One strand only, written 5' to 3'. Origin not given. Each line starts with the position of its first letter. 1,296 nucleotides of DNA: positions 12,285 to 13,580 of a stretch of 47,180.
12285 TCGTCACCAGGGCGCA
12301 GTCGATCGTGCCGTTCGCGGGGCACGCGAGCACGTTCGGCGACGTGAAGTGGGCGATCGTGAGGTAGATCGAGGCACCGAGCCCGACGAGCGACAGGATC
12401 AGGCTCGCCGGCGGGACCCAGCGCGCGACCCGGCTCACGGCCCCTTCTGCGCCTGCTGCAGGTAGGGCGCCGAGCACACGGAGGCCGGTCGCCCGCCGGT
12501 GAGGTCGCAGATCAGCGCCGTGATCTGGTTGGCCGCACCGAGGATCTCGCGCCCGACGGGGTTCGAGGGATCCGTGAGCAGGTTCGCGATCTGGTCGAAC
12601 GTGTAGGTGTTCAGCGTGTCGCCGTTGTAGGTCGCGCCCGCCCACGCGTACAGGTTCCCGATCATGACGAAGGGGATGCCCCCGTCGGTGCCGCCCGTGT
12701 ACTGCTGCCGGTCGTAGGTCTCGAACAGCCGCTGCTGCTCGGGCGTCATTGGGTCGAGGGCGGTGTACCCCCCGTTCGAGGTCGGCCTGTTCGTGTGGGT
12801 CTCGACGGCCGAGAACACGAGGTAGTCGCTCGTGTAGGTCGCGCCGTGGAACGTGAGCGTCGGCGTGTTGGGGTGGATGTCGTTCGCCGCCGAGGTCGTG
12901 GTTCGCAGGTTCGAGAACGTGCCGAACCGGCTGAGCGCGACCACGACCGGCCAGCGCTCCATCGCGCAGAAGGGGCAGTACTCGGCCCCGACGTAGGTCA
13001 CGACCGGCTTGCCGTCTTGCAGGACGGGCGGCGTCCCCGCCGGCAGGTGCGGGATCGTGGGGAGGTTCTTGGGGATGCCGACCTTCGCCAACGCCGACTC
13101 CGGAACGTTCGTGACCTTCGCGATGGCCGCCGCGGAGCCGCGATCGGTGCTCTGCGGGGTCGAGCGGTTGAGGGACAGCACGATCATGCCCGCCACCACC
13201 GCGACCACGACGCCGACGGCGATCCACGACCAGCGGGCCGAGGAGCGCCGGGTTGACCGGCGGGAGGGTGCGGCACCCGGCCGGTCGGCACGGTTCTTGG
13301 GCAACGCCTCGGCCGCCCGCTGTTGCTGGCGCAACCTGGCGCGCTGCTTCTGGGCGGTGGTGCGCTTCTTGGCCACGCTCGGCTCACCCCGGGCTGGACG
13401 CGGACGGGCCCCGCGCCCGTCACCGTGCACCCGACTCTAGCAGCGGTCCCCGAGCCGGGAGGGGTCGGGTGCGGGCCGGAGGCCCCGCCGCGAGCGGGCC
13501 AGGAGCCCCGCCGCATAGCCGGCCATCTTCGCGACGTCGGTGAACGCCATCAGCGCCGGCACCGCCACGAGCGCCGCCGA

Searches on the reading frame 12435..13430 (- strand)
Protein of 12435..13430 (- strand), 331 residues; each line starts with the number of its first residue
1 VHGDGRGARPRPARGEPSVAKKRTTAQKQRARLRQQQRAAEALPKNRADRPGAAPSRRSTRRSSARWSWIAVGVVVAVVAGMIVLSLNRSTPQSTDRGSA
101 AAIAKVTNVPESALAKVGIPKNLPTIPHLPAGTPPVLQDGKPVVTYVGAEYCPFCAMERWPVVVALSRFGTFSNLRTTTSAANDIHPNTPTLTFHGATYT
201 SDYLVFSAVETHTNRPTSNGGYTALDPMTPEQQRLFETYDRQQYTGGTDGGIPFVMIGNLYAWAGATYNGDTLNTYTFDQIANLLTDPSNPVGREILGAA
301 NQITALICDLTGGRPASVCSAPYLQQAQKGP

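Call 24: search_protein_families(library=pfam, proteins=[window:12435-13430:-], max_evalue=0.001)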
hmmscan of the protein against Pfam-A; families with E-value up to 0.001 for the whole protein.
window:12435-13430:- (331 aa): 1 family
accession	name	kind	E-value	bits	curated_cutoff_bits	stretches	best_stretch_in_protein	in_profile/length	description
PF06053.17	DUF929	-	1.4e-26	93.8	24.6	1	138-309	12-205/205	Domain of unknown function (DUF929)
